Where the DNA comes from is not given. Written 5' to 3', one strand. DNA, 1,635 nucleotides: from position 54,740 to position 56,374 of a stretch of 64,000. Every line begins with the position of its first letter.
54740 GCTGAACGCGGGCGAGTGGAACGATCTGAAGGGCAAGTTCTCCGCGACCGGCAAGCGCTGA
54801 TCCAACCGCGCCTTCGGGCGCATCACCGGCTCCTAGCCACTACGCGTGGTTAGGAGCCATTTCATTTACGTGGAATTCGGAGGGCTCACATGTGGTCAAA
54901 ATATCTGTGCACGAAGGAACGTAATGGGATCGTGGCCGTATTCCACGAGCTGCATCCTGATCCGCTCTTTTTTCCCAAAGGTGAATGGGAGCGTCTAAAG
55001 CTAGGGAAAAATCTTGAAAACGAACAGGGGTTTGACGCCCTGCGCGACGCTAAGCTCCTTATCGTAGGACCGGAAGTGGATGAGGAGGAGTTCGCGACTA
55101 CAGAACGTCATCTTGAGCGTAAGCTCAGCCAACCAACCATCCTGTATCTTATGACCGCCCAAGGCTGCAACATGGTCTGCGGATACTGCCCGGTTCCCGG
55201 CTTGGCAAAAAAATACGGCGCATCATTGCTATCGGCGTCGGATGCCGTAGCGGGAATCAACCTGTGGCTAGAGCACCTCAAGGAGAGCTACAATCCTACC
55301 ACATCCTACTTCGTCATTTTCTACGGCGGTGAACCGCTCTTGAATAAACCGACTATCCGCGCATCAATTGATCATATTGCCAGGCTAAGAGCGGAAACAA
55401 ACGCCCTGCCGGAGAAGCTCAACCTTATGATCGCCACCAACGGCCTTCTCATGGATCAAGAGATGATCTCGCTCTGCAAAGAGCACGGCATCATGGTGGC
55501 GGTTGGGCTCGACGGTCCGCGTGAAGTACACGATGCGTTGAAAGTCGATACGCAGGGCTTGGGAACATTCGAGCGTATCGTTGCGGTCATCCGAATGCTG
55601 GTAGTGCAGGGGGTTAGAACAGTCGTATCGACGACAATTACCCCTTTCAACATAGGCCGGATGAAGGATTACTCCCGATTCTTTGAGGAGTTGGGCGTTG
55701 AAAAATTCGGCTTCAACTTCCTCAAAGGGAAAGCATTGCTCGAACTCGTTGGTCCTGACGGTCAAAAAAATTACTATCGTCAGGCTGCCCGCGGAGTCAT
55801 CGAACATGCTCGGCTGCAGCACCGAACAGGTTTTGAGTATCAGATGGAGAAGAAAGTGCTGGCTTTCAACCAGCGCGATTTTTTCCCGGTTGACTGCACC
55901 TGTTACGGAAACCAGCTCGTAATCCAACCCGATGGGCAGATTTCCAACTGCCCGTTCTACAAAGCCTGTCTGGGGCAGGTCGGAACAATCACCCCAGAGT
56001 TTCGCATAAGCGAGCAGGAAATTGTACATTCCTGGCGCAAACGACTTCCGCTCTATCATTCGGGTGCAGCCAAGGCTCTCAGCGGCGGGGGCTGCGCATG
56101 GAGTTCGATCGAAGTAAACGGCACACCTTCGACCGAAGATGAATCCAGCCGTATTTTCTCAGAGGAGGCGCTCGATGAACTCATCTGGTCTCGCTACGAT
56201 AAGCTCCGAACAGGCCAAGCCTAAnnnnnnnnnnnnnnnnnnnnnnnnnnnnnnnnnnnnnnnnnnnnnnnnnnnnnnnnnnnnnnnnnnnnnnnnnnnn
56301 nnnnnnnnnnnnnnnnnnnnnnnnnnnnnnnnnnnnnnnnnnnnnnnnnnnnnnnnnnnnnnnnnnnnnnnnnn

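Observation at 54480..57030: GC-rich RiPP-like unit next to tRNA-Lys: 62-aa Cys peptide, rSAM/SPASM enzyme, 5'-deoxyadenosine/MTA phosphorylase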

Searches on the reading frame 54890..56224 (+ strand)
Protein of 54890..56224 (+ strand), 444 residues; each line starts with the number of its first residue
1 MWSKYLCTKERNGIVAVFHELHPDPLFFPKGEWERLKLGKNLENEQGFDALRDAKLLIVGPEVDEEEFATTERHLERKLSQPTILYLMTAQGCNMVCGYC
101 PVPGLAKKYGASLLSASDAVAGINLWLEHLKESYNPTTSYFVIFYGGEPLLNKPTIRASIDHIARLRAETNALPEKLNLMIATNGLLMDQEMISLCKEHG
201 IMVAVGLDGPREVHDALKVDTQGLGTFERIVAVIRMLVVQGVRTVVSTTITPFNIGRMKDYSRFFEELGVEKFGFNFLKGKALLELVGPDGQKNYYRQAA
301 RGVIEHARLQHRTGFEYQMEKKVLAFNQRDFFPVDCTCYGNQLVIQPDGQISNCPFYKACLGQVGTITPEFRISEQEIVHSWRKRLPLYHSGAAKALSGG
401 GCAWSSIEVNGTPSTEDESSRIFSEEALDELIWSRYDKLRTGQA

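Call 4: search_protein_families(library=pfam, proteins=[window:54890-56224:+], max_evalue=0.01)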
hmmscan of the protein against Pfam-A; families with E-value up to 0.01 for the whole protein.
window:54890-56224:+ (444 aa): 2 families
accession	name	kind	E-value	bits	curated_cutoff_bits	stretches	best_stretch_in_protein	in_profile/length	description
PF04055.27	Radical_SAM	-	1.2e-13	52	29.5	1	90-251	4-151/166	Radical SAM superfamily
PF13353.11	Fer4_12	-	0.0065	17.2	22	0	89-168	11-82/137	4Fe-4S single cluster domain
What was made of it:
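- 54890..56224 (+): Radical-SAM enzyme, 444 aa. Residues 1-79 form a three-strand, three-helix domain. CX3CX2C is at C93/C97/C100. The SPASM domain is degenerate and keeps only C336, C338, C354 and C402. Pfam Radical_SAM (call 4).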

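Call 5: search_protein_families(library=ncbifam, proteins=[window:54890-56224:+], max_evalue=0.01)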
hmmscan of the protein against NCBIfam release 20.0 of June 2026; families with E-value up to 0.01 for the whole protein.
window:54890-56224:+ (444 aa): 57 families (the best 25 are shown)
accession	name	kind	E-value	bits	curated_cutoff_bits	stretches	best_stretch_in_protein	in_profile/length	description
TIGR04136.1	rSAM_FibroRumin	equivalog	3.5e-35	121.8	400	1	46-409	56-425/458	FibroRumin system radical SAM peptide maturase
TIGR03906.1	quino_hemo_SAM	equivalog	2.5e-25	89.1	453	1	84-403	95-415/467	quinohemoprotein amine dehydrogenase maturation protein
TIGR04064.1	rSAM_nif11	equivalog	3.1e-25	88.8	518.7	1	78-240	73-227/459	nif11-like peptide radical SAM maturase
NF047865.1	rSAM_PapB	equivalog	1.3e-24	87.1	340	1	85-413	5-327/330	PapB family radical SAM/SPASM ranthipeptide maturase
NF041707.1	rSAM_YhhB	equivalog_domain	3.4e-22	78.9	445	1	87-275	6-192/369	cyclophane-forming radical SAM/SPASM peptide maturase YhhB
TIGR04068.1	rSAM_ocin_clost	equivalog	1.1e-21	77.3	500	1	69-238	73-233/462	Cys-rich peptide radical SAM maturase CcpM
NF041718.1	rSAM_phane_AMC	equivalog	2.8e-19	69.3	425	1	83-282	6-192/362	cyclophane-forming radical SAM peptide maturase AmcB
TIGR04261.1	rSAM_GlyRichRpt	subfamily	5.9e-19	68.3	310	1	92-277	6-185/363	cyclophane-forming radical SAM/SPASM peptide maturase GrrM/OscB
TIGR03978.1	rSAM_paired_1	equivalog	1.8e-18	66.6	370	1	31-269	29-261/466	His-Xaa-Ser system radical SAM maturase HxsB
TIGR03942.1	sulfatase_rSAM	equivalog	4e-18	65.6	349.45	1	89-275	7-186/363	anaerobic sulfatase maturase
TIGR04163.1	rSAM_cobopep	equivalog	4.2e-18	65.3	375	1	66-280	48-250/428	peptide-modifying radical SAM enzyme CbpB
NF041298.1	rSAM_mat_DynA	equivalog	1.5e-17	63.6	450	1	93-275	11-181/356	dynobactin maturation radical SAM/SPASM protein DynA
TIGR03974.1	rSAM_six_Cys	equivalog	1.7e-17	63.5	425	1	80-272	94-280/451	thioether cross-link-forming SCIFF peptide maturase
TIGR04280.1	geopep_mat_rSAM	hypoth_equivalog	4.4e-17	62.2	400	1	32-268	36-257/428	geopeptide radical SAM maturase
TIGR04496.1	rSAM_XyeB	equivalog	4.4e-17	61.9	450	1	88-238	9-157/385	cyclophane-forming radical SAM/SPASM peptide maturase XyeB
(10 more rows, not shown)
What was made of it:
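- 54890..56224 (+): The best NCBIfam hits are all peptide maturases, all below cut-off (call 5).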

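Call 6: find_homologous_proteins(query=window:54890-56224:+, max_evalue=0.00001)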
Query window:54890-56224:+ (444 aa): 457 proteins with E <= 0.00001 among 8000 candidates; the best 120 are listed.
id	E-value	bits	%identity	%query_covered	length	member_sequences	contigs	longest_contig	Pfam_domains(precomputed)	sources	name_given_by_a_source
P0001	0.0e+0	1029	100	100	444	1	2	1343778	PF04055.28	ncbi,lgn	-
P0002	6.3e-188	643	64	99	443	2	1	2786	PF04055.28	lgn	-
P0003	7.9e-187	640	64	99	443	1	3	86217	PF04055.28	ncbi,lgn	-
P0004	1.1e-186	639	62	99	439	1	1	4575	PF04055.28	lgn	-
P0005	4.1e-186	638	63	99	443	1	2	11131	PF04055.28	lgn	-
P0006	9.4e-186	636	62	100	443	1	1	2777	PF04055.28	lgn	-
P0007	2.6e-185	635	63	100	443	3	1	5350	PF04055.28,PF13353.12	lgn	-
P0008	4.2e-185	634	62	100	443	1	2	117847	PF04055.28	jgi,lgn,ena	-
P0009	1.3e-184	633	62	100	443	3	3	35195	PF04055.28,PF13353.12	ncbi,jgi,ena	-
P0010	1.5e-184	632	64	99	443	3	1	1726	PF04055.28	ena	-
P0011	2.3e-184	632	62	99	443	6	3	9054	PF04055.28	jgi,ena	-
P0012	2.8e-184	631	61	100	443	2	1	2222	PF04055.28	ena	-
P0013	3.3e-184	631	64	99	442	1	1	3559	PF04055.28,PF13353.12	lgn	-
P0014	5.6e-184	630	63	100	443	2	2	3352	PF04055.28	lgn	-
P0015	8.7e-184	630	63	99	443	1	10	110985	PF04055.28,PF13353.12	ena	-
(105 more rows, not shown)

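Call 9: find_encoding_contigs(protein=P0001, flank=6000, max_places=3)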
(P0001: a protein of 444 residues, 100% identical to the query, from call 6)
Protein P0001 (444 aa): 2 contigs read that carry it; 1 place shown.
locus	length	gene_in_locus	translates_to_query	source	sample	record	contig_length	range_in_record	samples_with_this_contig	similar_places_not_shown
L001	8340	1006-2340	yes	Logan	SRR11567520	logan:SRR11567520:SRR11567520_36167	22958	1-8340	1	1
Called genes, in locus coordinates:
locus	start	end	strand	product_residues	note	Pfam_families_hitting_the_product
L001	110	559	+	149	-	PF01230:HIT (weak)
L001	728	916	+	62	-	-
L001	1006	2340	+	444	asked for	PF04055:Radical_SAM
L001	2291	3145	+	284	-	PF01048:PNP_UDP_1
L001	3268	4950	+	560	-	PF02463:SMC_N (faint), PF13555:AAA_29 (faint), PF00005:ABC_tran, PF13238:AAA_18 (faint), PF13304:AAA_21 (faint), PF13401:AAA_22 (faint), PF12848:ABC_tran_Xtn (weak), PF00005:ABC_tran, +1 more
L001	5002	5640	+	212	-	PF00485:PRK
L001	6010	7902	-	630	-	PF14362:DUF4407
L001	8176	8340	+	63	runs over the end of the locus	-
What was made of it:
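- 56175..57029 (+): MTAP/MtnP-family nucleoside phosphorylase, 284 aa. Its start lies 50 nt inside the rSAM gene. The gene call in the source assembly agrees (call 9).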

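Call 11: find_related_loci(query=window:54890-56224:+, collection=genome_contigs, flank=6000)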
Query window:54890-56224:+ (444 aa) in genome_contigs; peptide patterns used: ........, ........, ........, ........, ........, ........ (x = any residue, [..] = any of these).
59 stretches matched a pattern; 21 encode a relative of the query (tblastn E <= 1e-3); 21 distinct loci.
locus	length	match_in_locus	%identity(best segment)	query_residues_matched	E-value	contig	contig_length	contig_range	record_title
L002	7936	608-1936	62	1-444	0e+0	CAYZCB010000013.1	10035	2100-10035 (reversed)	MAG TPA_asm: uncultured Candidatus Saccharibacteria bacterium isolate binchicken_co241_367 genome assembly, contig: NODE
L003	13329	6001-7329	63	1-444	0e+0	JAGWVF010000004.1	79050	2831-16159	MAG: Patescibacteria group bacterium isolate REEB413 contig-150_203, whole genome shotgun sequence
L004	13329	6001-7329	62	1-444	0e+0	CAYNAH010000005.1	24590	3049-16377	MAG TPA_asm: uncultured Candidatus Saccharibacteria bacterium isolate SRP342105_co1_464 genome assembly, contig: NODE_26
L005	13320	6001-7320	62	1-441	0e+0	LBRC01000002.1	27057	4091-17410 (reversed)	MAG: Parcubacteria group bacterium GW2011_GWA2_36_10 UR94_C0002, whole genome shotgun sequence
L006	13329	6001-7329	61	1-444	0e+0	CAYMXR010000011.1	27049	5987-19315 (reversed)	MAG TPA_asm: uncultured Candidatus Saccharibacteria bacterium isolate SRP285395_co1_44 genome assembly, contig: NODE_260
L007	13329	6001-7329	63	1-444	0e+0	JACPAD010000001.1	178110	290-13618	MAG: Candidatus Zambryskibacteria bacterium isolate NC_groundwater_222_Ag_S-0.1um_46_12 S4_GD2017_2_S1_scaffold_124, who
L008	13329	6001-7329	61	1-444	0e+0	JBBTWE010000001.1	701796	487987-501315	MAG: Patescibacteria group bacterium isolate H43-bin012_1 H43_bin012_1_000000000001, whole genome shotgun sequence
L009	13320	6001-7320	60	1-440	0e+0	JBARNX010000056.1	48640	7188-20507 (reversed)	MAG: Minisyncoccales bacterium isolate MFD12107_ilm_asm_bin15 k127_116304, whole genome shotgun sequence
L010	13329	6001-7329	60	1-444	0e+0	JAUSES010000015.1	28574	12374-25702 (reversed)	MAG: bacterium isolate E14_maxbin.225_sub E14_k141_280496, whole genome shotgun sequence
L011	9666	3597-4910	60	3-441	0e+0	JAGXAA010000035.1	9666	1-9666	MAG: Patescibacteria group bacterium isolate REEB66 contig-150_9553, whole genome shotgun sequence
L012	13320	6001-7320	60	1-441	0e+0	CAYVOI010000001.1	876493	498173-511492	MAG TPA_asm: uncultured Gammaproteobacteria bacterium isolate SRP273308_co1_307 genome assembly, contig: NODE_2_length_8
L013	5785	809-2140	57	1-444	0e+0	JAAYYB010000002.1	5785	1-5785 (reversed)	MAG: Fibrobacter sp. isolate AS06rmzACSIP_199 4304_AS06, whole genome shotgun sequence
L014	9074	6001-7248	60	1-417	3e-175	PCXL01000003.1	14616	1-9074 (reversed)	MAG: Candidatus Zambryskibacteria bacterium CG10_big_fil_rev_8_21_14_0_10_42_12 CG10_8_21_14_0.10_scaffold_5986_c, whole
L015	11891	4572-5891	64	1-441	0e+0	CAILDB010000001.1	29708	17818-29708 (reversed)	uncultured bacterium isolate MJ130729B_bin-744 genome assembly, contig: bin-744:01/29, whole genome shotgun sequence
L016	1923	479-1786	52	1-435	6e-164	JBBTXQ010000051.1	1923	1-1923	MAG: Patescibacteria group bacterium isolate H51-bin105_1 H51_bin105_1_000000000051, whole genome shotgun sequence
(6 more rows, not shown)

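Call 20: search_solved_structures(query=A2, max_evalue=0.001, show_alignments=2)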
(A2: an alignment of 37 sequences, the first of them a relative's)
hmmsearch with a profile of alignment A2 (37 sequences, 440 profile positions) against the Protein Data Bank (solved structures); distinct sequences matched with E-value up to 0.001: 6.
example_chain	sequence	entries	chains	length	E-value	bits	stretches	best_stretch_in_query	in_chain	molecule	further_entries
5wgg_A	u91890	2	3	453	7.8e-20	73.8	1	75-413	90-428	Radical SAM domain protein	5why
8vpo_A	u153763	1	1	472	5.6e-17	64.4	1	36-271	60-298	Radical SAM core domain-containing protein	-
9gm3_A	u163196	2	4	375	7.8e-17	63.9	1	87-238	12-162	ChlB radical SAM domain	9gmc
4k37_A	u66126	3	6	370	7.9e-17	63.9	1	90-267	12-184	Anaerobic sulfatase-maturating enzyme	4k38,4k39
4k36_A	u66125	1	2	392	1e-16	63.6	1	90-267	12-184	Anaerobic sulfatase-maturating enzyme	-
6efn_A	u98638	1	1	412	2.1e-07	32.8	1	177-282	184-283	Sporulation killing factor maturation protein SkfB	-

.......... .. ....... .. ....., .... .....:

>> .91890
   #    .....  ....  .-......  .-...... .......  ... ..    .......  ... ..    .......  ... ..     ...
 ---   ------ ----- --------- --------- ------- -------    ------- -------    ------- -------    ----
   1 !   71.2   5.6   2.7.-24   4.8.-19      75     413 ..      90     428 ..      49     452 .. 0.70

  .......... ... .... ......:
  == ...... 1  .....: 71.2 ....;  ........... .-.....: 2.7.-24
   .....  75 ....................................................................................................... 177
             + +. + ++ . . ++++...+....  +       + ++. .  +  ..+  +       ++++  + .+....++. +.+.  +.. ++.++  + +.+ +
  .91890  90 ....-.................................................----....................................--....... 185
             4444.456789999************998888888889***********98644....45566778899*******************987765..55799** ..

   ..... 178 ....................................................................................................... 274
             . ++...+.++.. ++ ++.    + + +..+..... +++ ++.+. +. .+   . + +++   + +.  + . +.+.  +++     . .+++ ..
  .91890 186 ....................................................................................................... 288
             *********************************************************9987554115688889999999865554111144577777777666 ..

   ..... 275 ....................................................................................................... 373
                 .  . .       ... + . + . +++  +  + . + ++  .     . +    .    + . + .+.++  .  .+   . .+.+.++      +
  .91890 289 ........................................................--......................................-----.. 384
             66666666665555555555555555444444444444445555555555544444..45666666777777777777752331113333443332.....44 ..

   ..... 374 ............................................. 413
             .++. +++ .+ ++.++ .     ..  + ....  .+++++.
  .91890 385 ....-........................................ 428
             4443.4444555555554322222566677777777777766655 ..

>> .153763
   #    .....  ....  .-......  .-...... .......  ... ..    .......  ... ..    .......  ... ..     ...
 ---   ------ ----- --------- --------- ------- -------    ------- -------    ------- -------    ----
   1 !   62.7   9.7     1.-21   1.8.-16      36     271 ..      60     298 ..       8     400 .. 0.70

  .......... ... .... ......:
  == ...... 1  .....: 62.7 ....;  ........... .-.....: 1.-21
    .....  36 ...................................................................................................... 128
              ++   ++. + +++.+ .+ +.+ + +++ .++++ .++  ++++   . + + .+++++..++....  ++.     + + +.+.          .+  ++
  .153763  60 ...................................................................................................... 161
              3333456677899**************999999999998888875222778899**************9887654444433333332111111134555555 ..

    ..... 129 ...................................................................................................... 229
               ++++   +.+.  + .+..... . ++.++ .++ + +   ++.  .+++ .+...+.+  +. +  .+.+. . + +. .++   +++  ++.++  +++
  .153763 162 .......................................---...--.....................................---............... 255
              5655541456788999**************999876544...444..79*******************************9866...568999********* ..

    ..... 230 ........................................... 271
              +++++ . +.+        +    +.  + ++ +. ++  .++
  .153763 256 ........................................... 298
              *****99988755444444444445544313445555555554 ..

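Call 28: predict_structure(alignment_id=A2)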
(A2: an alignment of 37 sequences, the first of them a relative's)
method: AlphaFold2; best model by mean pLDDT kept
length: 444 residues; sequences in the alignment: 37
mean_pLDDT: 91.8   pTM: 0.90
mean pLDDT of the five models: 91.8, 90.4, 90.3, 89.6, 88.0
residues with pLDDT >= 90: 335; 70-90: 96; 50-70: 12; < 50: 1
segments of 3 or more residues with pLDDT < 50: none
pLDDT, mean of each block of 10 residues (from residue 1): 96 97 95 88 76 95 97 93 96 85 75 95 97 91 96 98 95 93 96 97 95 91 94 98 96 90 94 92 86 95 93 91 93 88 96 92 97 95 91 89 73 80 96 95 66
secondary structure, 60 per line:
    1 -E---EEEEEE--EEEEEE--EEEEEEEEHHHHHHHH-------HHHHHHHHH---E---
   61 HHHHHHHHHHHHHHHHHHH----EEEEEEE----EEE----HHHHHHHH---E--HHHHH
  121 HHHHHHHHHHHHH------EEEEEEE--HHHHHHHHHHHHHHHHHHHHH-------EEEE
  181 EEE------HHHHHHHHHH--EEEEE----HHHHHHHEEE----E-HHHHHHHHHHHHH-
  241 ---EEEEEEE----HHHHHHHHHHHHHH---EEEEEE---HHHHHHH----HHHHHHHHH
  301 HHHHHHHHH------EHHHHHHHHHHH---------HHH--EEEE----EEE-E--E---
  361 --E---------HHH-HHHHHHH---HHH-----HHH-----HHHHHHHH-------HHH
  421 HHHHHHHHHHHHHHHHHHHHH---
elements in order: E6-11 E14-19 E22-29 H30-37 H45-53 H61-79 E84-90 E95-97 H102-109 H116-133 E140-146 H149-169 E177-183 H190-199 E202-206 H211-217 E218-220 H227-239 E244-250 H255-268 E272-277 H281-287 H292-309 H317-327 E342-345 E350-352 H377-383 H403-410 H418-441
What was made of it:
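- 54890..56224 (+): AlphaFold model with pLDDT 91.8 (call 28).
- On RRE-rSAM-SPASM/Twitch peptide maturases (CteB, SuiB, SkfB class): The AlphaFold model has strands 6-11, 14-19 and 22-29 and helices 30-37, 45-53 and 61-79 (call 28).
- The model shows three strands and three helices at residues 1-79 (call 28).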

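Call 38: fold_search(model_id=the predicted structure, library=pdb)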
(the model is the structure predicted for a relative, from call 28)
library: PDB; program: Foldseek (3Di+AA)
matches with E <= 10: 1524; with E <= 0.001: 70
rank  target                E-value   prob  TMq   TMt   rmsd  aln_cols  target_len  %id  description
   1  5why_A                2.7e-18  1.00  0.67  0.70   8.6       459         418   16  Structural Insights into Thioether Bond Formation in the Biosynthesis of Sactipeptides (released 2017-07-26)
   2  5why_B                2.1e-17  1.00  0.66  0.69   8.7       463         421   17  Structural Insights into Thioether Bond Formation in the Biosynthesis of Sactipeptides (released 2017-07-26)
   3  8vpo                  2.1e-17  1.00  0.68  0.67   5.5       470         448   15  X-Ray Crystal Structure of TigE from Paramaledivibacter caminithermalis (released 2024-02-07)
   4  5wgg_A                2.6e-16  1.00  0.68  0.68   7.8       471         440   17  Structural Insights into Thioether Bond Formation in the Biosynthesis of Sactipeptides (released 2017-07-26)
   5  4k39_A                3.4e-14  1.00  0.59  0.71   5.1       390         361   19  Native anSMEcpe with bound AdoMet and Cp18Cys peptide (released 2013-05-08)
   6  4k38_A                3.6e-14  1.00  0.62  0.73   4.9       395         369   20  Native anSMEcpe with bound AdoMet and Kp18Cys peptide (released 2013-05-08)
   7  4k36_B                7.7e-14  1.00  0.62  0.74   4.2       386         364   19  His6 tagged anSMEcpe with bound AdoMet (released 2013-05-08)
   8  4k37_A                1.2e-13  1.00  0.61  0.73   4.6       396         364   18  Native anSMEcpe with bound AdoMet (released 2013-05-08)
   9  4k39_B                1.3e-13  1.00  0.62  0.76   4.5       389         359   17  Native anSMEcpe with bound AdoMet and Cp18Cys peptide (released 2013-05-08)
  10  4k36_A                1.4e-13  1.00  0.62  0.71   4.5       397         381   19  His6 tagged anSMEcpe with bound AdoMet (released 2013-05-08)
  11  4k38_B                1.6e-13  1.00  0.61  0.74   4.3       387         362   19  Native anSMEcpe with bound AdoMet and Kp18Cys peptide (released 2013-05-08)
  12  4k37_B                1.8e-13  1.00  0.63  0.74   4.2       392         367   18  Native anSMEcpe with bound AdoMet (released 2013-05-08)
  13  9gmc_C                1.6e-12  1.00  0.61  0.71   5.0       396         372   17  Crystal structure of the complex formed between the radical SAM protein ChlB and the R3A mutant of ChlA (released 2025-06-25)
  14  9gm3_C                1.9e-12  1.00  0.61  0.71   4.4       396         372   17  Crystal structure of the complex formed between the radical SAM protein ChlB and the leader region of its precursor su (released 2025-06-25)
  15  9gmc_A                1.9e-12  1.00  0.61  0.71   5.8       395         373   17  Crystal structure of the complex formed between the radical SAM protein ChlB and the R3A mutant of ChlA (released 2025-06-25)
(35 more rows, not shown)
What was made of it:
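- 54890..56224 (+): Foldseek top hits are CteB, then TigE, then anSME (call 38).
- On RRE-rSAM-SPASM/Twitch peptide maturases (CteB, SuiB, SkfB class): Foldseek aligns it to CteB over its full length (call 38).
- Closest known: SCIFF peptide with its maturase CteB/ScfB. Same: CteB is the best solved match by sequence profile and by fold (calls 20, 38).
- Closest known: SkfB. Same: SkfB is found by sequence profile and by fold (calls 20, 38).
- The best solved relatives are CteB by sequence profile (call 20) and CteB, TigE and anSME by fold (call 38). The enzyme carries an N-terminal domain with the topology of a peptide-recognition element, and its closest families all modify an adjacent small peptide (calls 5, 28, 38). 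anSME is among the top structural matches (call 38) and sequence matches (calls 5, 20).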
